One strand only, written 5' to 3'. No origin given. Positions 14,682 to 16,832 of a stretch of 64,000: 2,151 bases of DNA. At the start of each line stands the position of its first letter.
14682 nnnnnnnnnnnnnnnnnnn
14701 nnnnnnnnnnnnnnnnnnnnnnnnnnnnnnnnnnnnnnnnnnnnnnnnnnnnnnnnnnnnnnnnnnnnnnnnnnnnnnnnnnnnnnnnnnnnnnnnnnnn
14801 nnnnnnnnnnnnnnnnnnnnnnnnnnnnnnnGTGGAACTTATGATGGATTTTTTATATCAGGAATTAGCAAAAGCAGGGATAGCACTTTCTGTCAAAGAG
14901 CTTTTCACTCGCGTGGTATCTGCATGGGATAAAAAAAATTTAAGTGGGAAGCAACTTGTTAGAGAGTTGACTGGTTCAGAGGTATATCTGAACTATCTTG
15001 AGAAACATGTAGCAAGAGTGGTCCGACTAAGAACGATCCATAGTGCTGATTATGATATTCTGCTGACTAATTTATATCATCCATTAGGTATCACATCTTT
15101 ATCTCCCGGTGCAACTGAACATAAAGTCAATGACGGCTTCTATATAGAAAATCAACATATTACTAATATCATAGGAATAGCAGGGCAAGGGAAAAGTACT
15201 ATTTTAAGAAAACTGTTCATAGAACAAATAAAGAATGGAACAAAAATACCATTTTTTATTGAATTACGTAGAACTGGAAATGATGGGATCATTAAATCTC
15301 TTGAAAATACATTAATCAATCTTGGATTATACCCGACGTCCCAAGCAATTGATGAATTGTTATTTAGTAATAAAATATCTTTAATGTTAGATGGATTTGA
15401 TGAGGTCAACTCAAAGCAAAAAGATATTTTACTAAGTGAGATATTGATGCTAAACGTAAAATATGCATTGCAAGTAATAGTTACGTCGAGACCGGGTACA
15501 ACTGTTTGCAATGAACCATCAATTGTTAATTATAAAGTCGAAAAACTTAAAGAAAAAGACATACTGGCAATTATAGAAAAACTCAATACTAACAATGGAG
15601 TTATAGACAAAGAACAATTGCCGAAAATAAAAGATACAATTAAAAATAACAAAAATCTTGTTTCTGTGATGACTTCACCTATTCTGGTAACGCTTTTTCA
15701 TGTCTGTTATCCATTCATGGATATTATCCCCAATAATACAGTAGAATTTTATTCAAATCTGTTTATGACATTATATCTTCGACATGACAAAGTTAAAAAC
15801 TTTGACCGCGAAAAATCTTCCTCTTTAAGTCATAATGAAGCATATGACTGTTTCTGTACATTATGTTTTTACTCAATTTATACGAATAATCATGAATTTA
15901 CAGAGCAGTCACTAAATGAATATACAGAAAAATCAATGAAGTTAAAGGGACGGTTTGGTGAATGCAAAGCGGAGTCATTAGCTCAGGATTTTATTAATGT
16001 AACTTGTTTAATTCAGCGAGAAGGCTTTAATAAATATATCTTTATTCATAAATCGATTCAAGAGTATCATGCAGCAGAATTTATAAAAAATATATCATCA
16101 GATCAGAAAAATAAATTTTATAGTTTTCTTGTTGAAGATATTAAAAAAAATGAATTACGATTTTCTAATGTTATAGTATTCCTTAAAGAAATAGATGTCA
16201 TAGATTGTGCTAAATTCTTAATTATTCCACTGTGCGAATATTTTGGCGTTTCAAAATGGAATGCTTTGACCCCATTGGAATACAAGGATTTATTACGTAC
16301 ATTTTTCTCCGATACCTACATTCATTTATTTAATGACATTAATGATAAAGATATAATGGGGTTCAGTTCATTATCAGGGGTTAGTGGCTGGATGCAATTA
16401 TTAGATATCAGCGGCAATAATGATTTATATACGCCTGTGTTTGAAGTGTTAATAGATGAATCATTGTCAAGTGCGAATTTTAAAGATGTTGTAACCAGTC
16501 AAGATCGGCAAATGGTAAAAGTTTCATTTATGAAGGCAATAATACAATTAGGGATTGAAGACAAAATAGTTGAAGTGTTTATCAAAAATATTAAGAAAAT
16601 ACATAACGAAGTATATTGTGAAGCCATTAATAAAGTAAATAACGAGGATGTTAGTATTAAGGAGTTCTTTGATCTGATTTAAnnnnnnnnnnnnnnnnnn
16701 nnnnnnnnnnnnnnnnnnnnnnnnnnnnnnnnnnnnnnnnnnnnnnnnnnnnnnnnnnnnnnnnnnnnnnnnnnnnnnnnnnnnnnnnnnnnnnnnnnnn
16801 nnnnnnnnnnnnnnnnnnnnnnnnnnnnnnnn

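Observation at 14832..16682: Short NACHT-family STAND NTPase downstream of alpA and three small ORFs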

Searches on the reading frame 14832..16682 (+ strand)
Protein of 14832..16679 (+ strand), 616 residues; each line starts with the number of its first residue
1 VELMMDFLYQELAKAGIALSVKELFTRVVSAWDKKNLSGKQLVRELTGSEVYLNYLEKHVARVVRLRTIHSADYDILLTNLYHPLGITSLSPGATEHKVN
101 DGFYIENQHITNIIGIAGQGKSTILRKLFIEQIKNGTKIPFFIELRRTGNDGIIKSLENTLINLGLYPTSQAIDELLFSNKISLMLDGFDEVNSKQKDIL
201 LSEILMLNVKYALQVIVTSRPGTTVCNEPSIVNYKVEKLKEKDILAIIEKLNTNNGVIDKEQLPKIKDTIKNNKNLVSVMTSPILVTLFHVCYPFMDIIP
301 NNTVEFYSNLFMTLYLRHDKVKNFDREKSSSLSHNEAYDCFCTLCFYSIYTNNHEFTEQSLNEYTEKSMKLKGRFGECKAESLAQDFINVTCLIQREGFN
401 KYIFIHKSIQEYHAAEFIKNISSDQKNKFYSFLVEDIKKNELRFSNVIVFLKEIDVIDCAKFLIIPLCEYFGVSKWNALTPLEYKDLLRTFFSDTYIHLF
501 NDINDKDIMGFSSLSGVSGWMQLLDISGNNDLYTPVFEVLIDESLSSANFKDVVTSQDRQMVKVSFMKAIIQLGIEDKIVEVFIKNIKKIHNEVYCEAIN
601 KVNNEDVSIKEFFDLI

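Call 5: search_protein_families(proteins=[window:14832-16679:+], library=padloc, max_evalue=0.01)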
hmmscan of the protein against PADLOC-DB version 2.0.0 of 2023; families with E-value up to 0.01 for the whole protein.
window:14832-16679:+ (616 aa): 0 families

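Call 6: search_protein_families(proteins=[window:14832-16679:+], library=ncbifam, max_evalue=0.01)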
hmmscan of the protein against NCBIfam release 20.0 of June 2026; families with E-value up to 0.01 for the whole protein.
window:14832-16679:+ (616 aa): 0 families

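Call 7: profile_search(protein=window:14832-16679:+)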
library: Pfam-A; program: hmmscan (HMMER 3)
A. the first sequence (616 residues): domains with independent E <= 10: 7; with E <= 0.001: 1
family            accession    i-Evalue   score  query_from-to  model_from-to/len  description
NACHT             PF05729.18    6.4e-10    39.5     113-251         5-163/167  NACHT domain
NB-ARC            PF00931.28      0.016    14.9     107-270        17-187/248  NB-ARC domain
Intein_splicing   PF14890.11      0.088    13.0     203-615        49-138/155  Intein splicing domain
NPHP3_N           PF24883.2        0.12    13.1     176-220       120-164/164  Nephrocystin 3, N-terminal
nSTAND3           PF20720.3        0.12    12.5     105-139        14-48/155  Novel STAND NTPase 3
ABC_tran          PF00005.33       0.24    12.4     103-129         6-32/137  ABC transporter
nSTAND_NTPase5    PF25199.1        0.28    11.4     108-138        41-72/145  Novel STAND NTPase 5

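Call 14: find_homologous_proteins(query=window:14832-16679:+, max_evalue=0.001)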
Query window:14832-16679:+ (616 aa): 385 proteins with E <= 0.001 among 8000 candidates; the best 120 are listed.
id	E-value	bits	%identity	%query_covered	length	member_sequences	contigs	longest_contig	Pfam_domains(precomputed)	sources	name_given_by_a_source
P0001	0.0e+0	1318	98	98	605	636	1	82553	PF05729.19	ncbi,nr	ncbi:NACHT domain-containing protein, partial [Salmonella enterica]|nr:NACHT domain-containing prote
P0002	3.0e-282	956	70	99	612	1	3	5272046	PF05729.19,PF00931.29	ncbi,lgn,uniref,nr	ncbi:NACHT domain-containing protein [Serratia marcescens]|uniref:NACHT domain-containing protein n=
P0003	5.1e-282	955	68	99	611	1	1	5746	PF05729.19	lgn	-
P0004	4.3e-254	863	64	99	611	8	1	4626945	PF05729.19,PF00931.29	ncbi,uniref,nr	ncbi:NACHT domain-containing protein [Citrobacter freundii]|uniref:NACHT domain-containing protein n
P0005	2.5e-249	847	97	65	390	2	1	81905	PF05729.19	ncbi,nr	ncbi:NACHT domain-containing protein, partial [Salmonella enterica]|nr:NACHT domain-containing prote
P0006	1.8e-237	808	62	99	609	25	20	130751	PF05729.19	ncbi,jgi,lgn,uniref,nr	ncbi:TPA: NACHT domain-containing protein [Enterobacter hormaechei]|uniref:NACHT domain-containing p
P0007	7.4e-236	803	61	99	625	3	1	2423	PF05729.19,PF00931.29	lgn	-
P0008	1.2e-232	792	66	87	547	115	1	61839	PF05729.19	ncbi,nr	ncbi:NACHT domain-containing protein, partial [Escherichia coli]|nr:NACHT domain-containing protein 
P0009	1.1e-226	772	58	99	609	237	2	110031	PF05729.19,PF00931.29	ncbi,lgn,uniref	ncbi:NACHT domain-containing NTPase [Klebsiella variicola]|uniref:NACHT domain-containing protein n=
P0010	2.5e-226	771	58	99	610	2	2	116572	PF05729.19,PF00931.29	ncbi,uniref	ncbi:NACHT domain-containing protein [Enterobacter roggenkampii]|uniref:NACHT domain-containing prot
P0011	1.3e-220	752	99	56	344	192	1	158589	PF05729.19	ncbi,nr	ncbi:NACHT domain protein, partial [Salmonella enterica]|nr:NACHT domain protein [Salmonella enteric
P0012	2.2e-199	682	52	99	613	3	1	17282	PF05729.19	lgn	-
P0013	5.9e-196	671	51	100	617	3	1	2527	PF05729.19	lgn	-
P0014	6.3e-196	671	59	85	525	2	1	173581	PF05729.19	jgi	-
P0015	2.3e-194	666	58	85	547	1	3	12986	PF05729.19,PF00931.29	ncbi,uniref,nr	ncbi:NACHT domain-containing protein [Klebsiella pneumoniae]|uniref:NACHT domain-containing protein 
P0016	5.3e-194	664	58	85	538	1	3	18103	PF05729.19,PF00931.29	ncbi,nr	ncbi:NACHT domain-containing protein [Klebsiella pneumoniae]|nr:NACHT domain-containing protein [Kle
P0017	6.6e-194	664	58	85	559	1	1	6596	PF05729.19,PF00931.29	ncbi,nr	ncbi:NACHT domain-containing protein, partial [Klebsiella pneumoniae]|nr:NACHT domain-containing pro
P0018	7.7e-182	624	48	99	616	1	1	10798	PF05729.19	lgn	-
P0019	4.6e-176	605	47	99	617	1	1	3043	PF05729.19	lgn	-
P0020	4.3e-155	536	47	90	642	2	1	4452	PF05729.19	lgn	-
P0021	8.3e-154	532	49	86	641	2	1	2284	PF05729.19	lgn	-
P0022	4.2e-153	529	44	99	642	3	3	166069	PF05729.19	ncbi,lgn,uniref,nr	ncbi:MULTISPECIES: NACHT domain-containing protein [unclassified Providencia]|uniref:NACHT domain-co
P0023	1.9e-149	517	47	85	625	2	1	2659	PF05729.19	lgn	-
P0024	2.2e-146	507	45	99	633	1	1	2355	PF05729.19,PF00931.29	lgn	-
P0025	2.4e-146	507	41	99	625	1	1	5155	PF05729.19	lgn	-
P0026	4.8e-146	506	45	99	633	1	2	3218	PF05729.19,PF00931.29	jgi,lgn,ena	-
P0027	6.1e-146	506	44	99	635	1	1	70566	PF05729.19,PF00931.29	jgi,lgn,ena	-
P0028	1.6e-145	504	44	99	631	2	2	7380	PF05729.19,PF00931.29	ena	-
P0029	3.7e-145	503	44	99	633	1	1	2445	PF05729.19,PF00931.29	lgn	-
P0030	2.3e-144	501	43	99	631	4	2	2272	PF05729.19,PF00931.29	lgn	-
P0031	3.8e-143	496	42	99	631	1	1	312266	PF05729.19,PF00931.29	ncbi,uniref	ncbi:NACHT domain-containing protein [Pantoea agglomerans]|uniref:NACHT domain-containing protein n=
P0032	3.3e-142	493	51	76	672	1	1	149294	PF05729.19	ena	-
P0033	1.9e-141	491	46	79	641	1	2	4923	PF05729.19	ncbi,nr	ncbi:TPA: NACHT domain-containing protein [Escherichia coli]|nr:NACHT domain-containing protein [Esc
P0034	4.8e-141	490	42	99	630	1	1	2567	PF05729.19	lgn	-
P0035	5.2e-141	489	41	96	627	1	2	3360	PF05729.19,PF00931.29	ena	-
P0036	6.9e-137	476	47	77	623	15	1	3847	PF05729.19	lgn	-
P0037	1.2e-133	465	41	96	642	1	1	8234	PF05729.19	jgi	-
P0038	1.3e-132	462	46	77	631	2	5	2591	PF05729.19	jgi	-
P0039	2.0e-132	461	39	99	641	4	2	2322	PF05729.19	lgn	-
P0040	5.8e-132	460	46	77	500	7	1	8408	PF05729.19,PF13401.13,PF25199.2,PF00931.29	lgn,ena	-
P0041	1.6e-131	458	48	73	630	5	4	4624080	PF05729.19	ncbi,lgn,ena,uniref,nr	ncbi:NACHT domain-containing protein [Enterobacter kobei]|uniref:NACHT domain-containing protein n=1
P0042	2.1e-131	458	47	77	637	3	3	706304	PF05729.19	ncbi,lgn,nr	ncbi:TPA: NACHT domain-containing protein [Serratia marcescens]|nr:NACHT domain-containing protein [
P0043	3.4e-131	457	46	77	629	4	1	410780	PF05729.19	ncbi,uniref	ncbi:NACHT domain-containing protein [Citrobacter arsenatis]|uniref:NACHT domain-containing protein 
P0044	5.9e-131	456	47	76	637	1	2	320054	PF05729.19,PF00931.29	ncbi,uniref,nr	ncbi:NACHT domain-containing protein [Pectobacterium aroidearum]|uniref:NACHT domain-containing prot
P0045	6.4e-131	456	46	77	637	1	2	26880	PF05729.19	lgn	-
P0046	6.5e-131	456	46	75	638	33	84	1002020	PF05729.19,PF13401.13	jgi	jgi:hypothetical protein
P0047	6.5e-131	456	46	77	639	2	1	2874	PF05729.19,PF13401.13,PF00931.29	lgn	-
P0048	8.3e-131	456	46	77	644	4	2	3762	PF05729.19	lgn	-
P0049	1.3e-130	455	45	82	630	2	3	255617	PF05729.19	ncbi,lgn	ncbi:TPA: NACHT domain-containing protein [Raoultella ornithinolytica]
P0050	1.3e-130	455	44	81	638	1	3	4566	PF05729.19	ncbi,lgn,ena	ncbi:NACHT domain-containing NTPase [Cronobacter sakazakii]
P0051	1.4e-130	455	46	77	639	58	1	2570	PF05729.19,PF00931.29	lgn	-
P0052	2.0e-130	454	45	77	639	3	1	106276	PF05729.19,PF25199.2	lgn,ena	-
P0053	4.7e-130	453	45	77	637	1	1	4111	PF05729.19,PF13401.13,PF00931.29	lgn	-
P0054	7.9e-130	452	45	81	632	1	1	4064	PF05729.19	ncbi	ncbi:NACHT domain-containing protein [Morganella morganii]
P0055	2.6e-129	451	45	77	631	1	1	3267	PF05729.19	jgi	-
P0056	2.7e-129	451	45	77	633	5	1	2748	PF05729.19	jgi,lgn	-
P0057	8.9e-129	449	45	77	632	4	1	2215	PF05729.19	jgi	-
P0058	2.3e-128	448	45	77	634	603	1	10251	PF05729.19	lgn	-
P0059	9.5e-128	446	45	77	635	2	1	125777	PF05729.19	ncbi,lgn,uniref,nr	ncbi:NACHT domain-containing protein [Providencia sp. PROV216]|uniref:NACHT domain-containing protei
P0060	1.5e-127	445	44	78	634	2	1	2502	PF05729.19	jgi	-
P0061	2.8e-127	444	45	77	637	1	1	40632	PF05729.19,PF13401.13,PF00931.29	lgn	-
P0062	8.9e-127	442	45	77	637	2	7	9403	PF05729.19,PF00931.29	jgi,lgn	-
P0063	1.2e-124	435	45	80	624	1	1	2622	PF05729.19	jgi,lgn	-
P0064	8.7e-123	429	38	98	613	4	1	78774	PF05729.19,PF00931.29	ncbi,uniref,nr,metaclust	ncbi:NACHT domain-containing NTPase [Pantoea sp. SM3]|uniref:NACHT domain-containing protein n=1 Tax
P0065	3.0e-121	424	39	95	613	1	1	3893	PF05729.19,PF00931.29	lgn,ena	-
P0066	1.0e-118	416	40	88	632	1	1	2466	PF05729.19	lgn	-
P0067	5.0e-118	414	45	76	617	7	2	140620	PF05729.19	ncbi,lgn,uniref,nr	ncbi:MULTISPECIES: NACHT domain-containing protein [unclassified Providencia]|uniref:NACHT domain-co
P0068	8.9e-117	409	44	75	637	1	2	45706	PF05729.19,PF25199.2,PF00931.29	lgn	-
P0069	1.9e-116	408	38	97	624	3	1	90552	PF05729.19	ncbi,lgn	-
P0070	2.1e-116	408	44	75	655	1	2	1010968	PF05729.19,PF25199.2,PF00931.29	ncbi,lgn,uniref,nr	ncbi:NACHT domain-containing protein [Commensalibacter communis]|uniref:NACHT domain-containing prot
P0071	2.8e-116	408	41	86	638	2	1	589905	PF05729.19,PF25199.2,PF00931.29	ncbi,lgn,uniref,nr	ncbi:NACHT family domain (NACHT) [Commensalibacter communis]|uniref:NACHT domain-containing protein 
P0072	1.0e-115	406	38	95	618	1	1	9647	PF05729.19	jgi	-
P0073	1.8e-115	405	42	75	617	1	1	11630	PF05729.19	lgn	-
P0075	9.3e-115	403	43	75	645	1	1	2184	PF05729.19,PF25199.2,PF00931.29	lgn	-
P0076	1.1e-114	403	42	77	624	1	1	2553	PF05729.19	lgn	-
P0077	1.2e-114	402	42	77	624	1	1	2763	PF05729.19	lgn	-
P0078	1.9e-114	402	36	96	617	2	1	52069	PF05729.19,PF13401.13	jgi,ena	-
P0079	2.1e-113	398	42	78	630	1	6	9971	PF05729.19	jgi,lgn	-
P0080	2.6e-113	398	41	85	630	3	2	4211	PF05729.19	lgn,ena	-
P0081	5.1e-113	397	46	76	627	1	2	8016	PF22710.2,PF05729.19,PF00931.29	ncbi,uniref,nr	ncbi:NACHT domain-containing protein [Photobacterium alginatilyticum]|uniref:NACHT domain-containing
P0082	8.9e-113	396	42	76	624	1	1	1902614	PF05729.19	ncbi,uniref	ncbi:NACHT domain-containing protein [Citrobacter europaeus]|uniref:NACHT domain-containing protein 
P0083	1.1e-112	396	42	76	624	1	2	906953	PF05729.19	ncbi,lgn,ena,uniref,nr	ncbi:NACHT domain-containing protein [Citrobacter braakii]|uniref:NACHT domain-containing protein n=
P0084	1.5e-112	395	42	76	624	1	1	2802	PF05729.19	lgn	-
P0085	2.5e-111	391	39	88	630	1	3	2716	PF05729.19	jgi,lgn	-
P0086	2.7e-111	391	43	77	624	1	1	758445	PF22710.2,PF05729.19,PF00931.29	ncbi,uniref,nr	ncbi:hypothetical protein JCM19240_5847 [Vibrio maritimus]|uniref:NACHT domain-containing protein n=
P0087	2.7e-110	388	43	79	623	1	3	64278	PF22710.2,PF05729.19,PF00931.29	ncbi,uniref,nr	ncbi:NACHT domain-containing protein [Aliivibrio fischeri]|uniref:NACHT domain-containing protein n=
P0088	2.8e-110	388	39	94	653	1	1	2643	PF22710.2,PF05729.19,PF00931.29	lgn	-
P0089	4.4e-109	384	43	77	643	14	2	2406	PF22710.2,PF05729.19,PF00931.29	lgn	-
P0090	8.7e-109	383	44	73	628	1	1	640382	PF22710.2,PF05729.19,PF00931.29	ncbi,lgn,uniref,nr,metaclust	ncbi:NACHT domain-containing protein [Photobacterium kishitanii]|uniref:NACHT domain-containing prot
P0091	1.0e-108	383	44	79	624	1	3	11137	PF22710.2,PF05729.19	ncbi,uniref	ncbi:NACHT domain-containing NTPase [Vibrio atlanticus]|uniref:NACHT domain-containing protein n=1 T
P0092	1.7e-108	382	42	73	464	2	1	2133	PF05729.19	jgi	-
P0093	2.0e-108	382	44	76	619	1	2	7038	PF22710.2,PF05729.19,PF00931.29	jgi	jgi:hypothetical protein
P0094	2.9e-108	381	42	76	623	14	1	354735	PF05729.19,PF00931.29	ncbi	ncbi:NACHT domain-containing protein [Aeromonas media]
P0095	5.5e-108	380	40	83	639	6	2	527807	PF22710.2,PF24883.3,PF05729.19,PF00931.29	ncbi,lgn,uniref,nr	ncbi:NACHT domain-containing protein [Vibrio sp. Vb2424]|uniref:NACHT domain-containing protein n=1 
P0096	1.9e-107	379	43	76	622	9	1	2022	PF22710.2,PF05729.19,PF00931.29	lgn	-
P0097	2.6e-107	378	43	75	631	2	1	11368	PF22710.2,PF05729.19,PF00931.29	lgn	-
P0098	3.2e-107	378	44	75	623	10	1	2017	PF22710.2,PF05729.19,PF00931.29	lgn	-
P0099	6.1e-107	377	41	76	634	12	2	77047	PF22710.2,PF05729.19,PF00931.29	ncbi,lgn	ncbi:NACHT domain-containing protein [Aeromonas caviae]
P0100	6.5e-107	377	36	93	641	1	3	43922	PF22710.2,PF05729.19,PF00931.29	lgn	-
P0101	1.1e-106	376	42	79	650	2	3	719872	PF22710.2,PF05729.19,PF00931.29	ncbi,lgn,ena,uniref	ncbi:NACHT domain-containing protein [Vibrio alginolyticus]|uniref:NACHT domain-containing protein n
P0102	1.6e-106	376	44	78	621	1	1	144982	PF22710.2,PF05729.19,PF00931.29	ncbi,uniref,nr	ncbi:hypothetical protein CWC11_16395 [Pseudoalteromonas sp. S3178]|uniref:NACHT domain-containing p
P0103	1.6e-106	376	44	77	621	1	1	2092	PF22710.2,PF05729.19,PF00931.29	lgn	-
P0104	1.6e-106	376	43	76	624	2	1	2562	PF22710.2,PF05729.19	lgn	-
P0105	1.7e-106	375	44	76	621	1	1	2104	PF22710.2,PF05729.19,PF00931.29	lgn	-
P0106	2.3e-106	375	44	76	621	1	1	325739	PF22710.2,PF05729.19,PF00931.29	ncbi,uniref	ncbi:NACHT domain-containing protein [Pseudoalteromonas issachenkonii]|uniref:NACHT domain-containin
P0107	2.6e-106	375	44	76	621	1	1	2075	PF22710.2,PF05729.19,PF00931.29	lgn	-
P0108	4.9e-106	374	44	76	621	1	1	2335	PF22710.2,PF05729.19,PF00931.29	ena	-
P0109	6.4e-106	374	44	77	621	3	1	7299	PF22710.2,PF05729.19,PF00931.29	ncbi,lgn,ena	-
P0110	2.2e-105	372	42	75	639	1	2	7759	PF05729.19,PF00931.29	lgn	-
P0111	4.0e-105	371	44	74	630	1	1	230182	PF22710.2,PF05729.19,PF00931.29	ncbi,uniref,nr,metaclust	ncbi:hypothetical protein MUS1_11180 [Marinomonas ushuaiensis DSM 15871]|uniref:NACHT domain-contain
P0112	8.0e-105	370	40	82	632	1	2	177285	PF05729.19,PF00931.29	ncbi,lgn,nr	ncbi:TPA: NACHT domain-containing protein [Yersinia enterocolitica]|nr:NACHT domain-containing prote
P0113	1.8e-104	369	42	73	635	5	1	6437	PF22710.2,PF05729.19,PF00931.29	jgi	jgi:hypothetical protein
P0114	2.8e-104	368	44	77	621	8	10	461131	PF22710.2,PF05729.19,PF00931.29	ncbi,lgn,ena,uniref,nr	ncbi:NACHT domain-containing protein [Pseudoalteromonas sp. NZS127]|uniref:NACHT domain-containing p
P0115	2.6e-103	365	40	76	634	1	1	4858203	PF22710.2,PF05729.19,PF00931.29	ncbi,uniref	ncbi:NACHT domain-containing protein [Aeromonas hydrophila]|uniref:NACHT domain-containing protein n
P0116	2.7e-103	365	44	71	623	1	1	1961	PF22710.2,PF05729.19,PF00931.29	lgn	-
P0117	2.7e-103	365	44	71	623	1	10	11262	PF22710.2,PF05729.19,PF00931.29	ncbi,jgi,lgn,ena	jgi:hypothetical protein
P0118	3.3e-103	365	40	82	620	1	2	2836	PF05729.19,PF00931.29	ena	-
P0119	3.4e-103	365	42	78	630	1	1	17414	PF22710.2,PF05729.19,PF00931.29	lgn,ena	-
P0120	4.1e-103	364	40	76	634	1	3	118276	PF22710.2,PF05729.19,PF00931.29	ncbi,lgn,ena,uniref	ncbi:NACHT domain-containing protein [Aeromonas hydrophila]|uniref:NACHT domain-containing protein n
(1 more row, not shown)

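Call 19: list_cluster_members(proteins=[P0001, P0009, P0006, P0015, P0008, P0004, P0002])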
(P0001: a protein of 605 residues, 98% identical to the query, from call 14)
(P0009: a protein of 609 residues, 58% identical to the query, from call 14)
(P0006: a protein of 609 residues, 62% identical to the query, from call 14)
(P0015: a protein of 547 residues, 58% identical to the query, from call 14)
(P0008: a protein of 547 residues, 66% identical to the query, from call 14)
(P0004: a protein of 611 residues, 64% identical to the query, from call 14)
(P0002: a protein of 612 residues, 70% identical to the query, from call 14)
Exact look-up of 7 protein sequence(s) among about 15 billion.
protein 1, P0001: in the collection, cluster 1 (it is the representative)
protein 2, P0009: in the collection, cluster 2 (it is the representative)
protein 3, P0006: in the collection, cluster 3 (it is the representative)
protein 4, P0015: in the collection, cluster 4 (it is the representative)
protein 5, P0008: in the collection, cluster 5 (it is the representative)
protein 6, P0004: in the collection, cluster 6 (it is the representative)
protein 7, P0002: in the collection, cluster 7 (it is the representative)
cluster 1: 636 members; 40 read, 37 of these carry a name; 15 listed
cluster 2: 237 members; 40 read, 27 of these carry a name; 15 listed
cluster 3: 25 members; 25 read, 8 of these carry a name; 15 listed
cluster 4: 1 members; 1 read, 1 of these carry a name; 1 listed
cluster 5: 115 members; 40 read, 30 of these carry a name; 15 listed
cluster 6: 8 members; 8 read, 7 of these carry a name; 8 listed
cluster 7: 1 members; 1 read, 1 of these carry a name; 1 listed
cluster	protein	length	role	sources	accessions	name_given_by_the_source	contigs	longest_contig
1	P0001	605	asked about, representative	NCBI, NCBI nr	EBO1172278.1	NACHT domain-containing protein, partial [Salmonella enterica] | NACHT domain-containing protein [Salmonella enterica]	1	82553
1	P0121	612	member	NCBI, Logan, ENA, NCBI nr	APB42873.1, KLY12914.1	hypothetical protein SK88_02353 [Klebsiella oxytoca] | hypothetical protein AGF18_02650 [Klebsiella oxytoca]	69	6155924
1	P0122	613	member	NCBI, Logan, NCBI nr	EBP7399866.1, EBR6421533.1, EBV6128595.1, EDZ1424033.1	NACHT domain-containing protein [Salmonella enterica] | NACHT domain-containing protein [Salmonella enterica subsp. enterica]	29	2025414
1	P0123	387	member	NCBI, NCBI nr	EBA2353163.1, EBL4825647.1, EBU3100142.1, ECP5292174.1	NACHT domain-containing protein, partial [Salmonella enterica subsp. enterica serovar ... | NACHT domain-containing protein [Salmonella enterica]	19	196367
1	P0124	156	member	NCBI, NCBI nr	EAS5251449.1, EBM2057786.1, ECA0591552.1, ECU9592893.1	hypothetical protein PD961_004864, partial [Salmonella enterica subsp. enterica serovar ... | hypothetical protein [Salmonella enterica]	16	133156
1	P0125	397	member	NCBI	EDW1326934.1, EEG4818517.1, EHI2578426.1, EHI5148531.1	NACHT domain-containing protein, partial [Salmonella enterica subsp. enterica]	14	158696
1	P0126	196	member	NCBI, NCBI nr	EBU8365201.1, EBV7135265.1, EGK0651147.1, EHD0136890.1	hypothetical protein IOL52_004673, partial [Salmonella enterica subsp. enterica serovar ... | hypothetical protein [Salmonella enterica subsp. enterica serovar Anatum]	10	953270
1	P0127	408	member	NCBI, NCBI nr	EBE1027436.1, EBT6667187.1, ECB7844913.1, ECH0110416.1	NACHT domain-containing protein, partial [Salmonella enterica subsp. enterica serovar ... | NACHT domain-containing protein [Salmonella enterica]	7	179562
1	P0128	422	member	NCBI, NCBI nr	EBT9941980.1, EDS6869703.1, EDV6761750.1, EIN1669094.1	NACHT domain-containing protein, partial [Salmonella enterica subsp. enterica serovar ... | NACHT domain-containing protein [Salmonella enterica]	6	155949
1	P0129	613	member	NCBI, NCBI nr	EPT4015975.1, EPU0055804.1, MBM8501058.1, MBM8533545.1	NACHT domain-containing protein [Salmonella enterica]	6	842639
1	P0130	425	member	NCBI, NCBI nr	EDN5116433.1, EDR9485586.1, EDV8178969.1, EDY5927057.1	NACHT domain-containing protein, partial [Salmonella enterica subsp. enterica serovar ... | NACHT domain-containing protein [Salmonella enterica subsp. enterica serovar Anatum]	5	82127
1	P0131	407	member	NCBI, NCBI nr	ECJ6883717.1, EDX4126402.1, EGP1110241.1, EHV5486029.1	NACHT domain-containing protein, partial [Salmonella enterica subsp. enterica serovar ... | NACHT domain-containing protein [Salmonella enterica]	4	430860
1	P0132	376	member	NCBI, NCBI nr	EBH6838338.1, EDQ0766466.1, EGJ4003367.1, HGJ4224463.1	NACHT domain-containing protein, partial [Salmonella enterica] | NACHT domain-containing protein [Salmonella enterica subsp. enterica serovar Anatum]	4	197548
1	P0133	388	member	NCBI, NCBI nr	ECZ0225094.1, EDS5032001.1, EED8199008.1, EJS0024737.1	NACHT domain-containing protein, partial [Salmonella enterica subsp. enterica serovar Eko] | NACHT domain-containing protein [Salmonella enterica subsp. enterica serovar Anatum]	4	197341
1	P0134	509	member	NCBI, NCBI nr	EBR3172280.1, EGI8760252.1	NACHT domain-containing protein [Salmonella enterica]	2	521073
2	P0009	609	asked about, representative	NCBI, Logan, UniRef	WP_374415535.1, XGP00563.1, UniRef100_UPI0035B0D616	NACHT domain-containing NTPase [Klebsiella variicola] | NACHT domain-containing protein n=2 Tax=Enterobacterales TaxID=91347 RepID=UPI0035B0D616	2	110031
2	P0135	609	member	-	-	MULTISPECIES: NACHT domain-containing protein [Gammaproteobacteria] | hypothetical protein | NACHT domain-containing protein n=43 Tax=Gammaproteobacteria TaxID=1236 ...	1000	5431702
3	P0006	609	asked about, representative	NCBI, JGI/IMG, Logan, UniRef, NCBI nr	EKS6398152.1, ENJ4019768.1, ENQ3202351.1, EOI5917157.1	TPA: NACHT domain-containing protein [Enterobacter hormaechei] | NACHT domain-containing protein n=2 Tax=Enterobacter hormaechei TaxID=158836 ... | NACHT domain-containing protein [Enterobacter hormaechei]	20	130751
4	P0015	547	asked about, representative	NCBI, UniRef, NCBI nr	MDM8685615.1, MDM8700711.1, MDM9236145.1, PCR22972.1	NACHT domain-containing protein [Klebsiella pneumoniae] | NACHT domain-containing protein n=2 Tax=Klebsiella pneumoniae TaxID=573 ...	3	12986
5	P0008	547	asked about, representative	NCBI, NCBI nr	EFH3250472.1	NACHT domain-containing protein, partial [Escherichia coli] | NACHT domain-containing protein [Escherichia coli]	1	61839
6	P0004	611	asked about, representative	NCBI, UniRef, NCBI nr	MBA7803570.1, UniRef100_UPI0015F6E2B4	NACHT domain-containing protein [Citrobacter freundii] | NACHT domain-containing protein n=2 Tax=Citrobacter freundii TaxID=546 RepID=UPI0015F6E2B4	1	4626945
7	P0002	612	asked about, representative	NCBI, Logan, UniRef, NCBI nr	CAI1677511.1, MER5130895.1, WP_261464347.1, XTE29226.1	NACHT domain-containing protein [Serratia marcescens] | NACHT domain-containing protein n=1 Tax=Serratia marcescens TaxID=615 RepID=UPI00217B3102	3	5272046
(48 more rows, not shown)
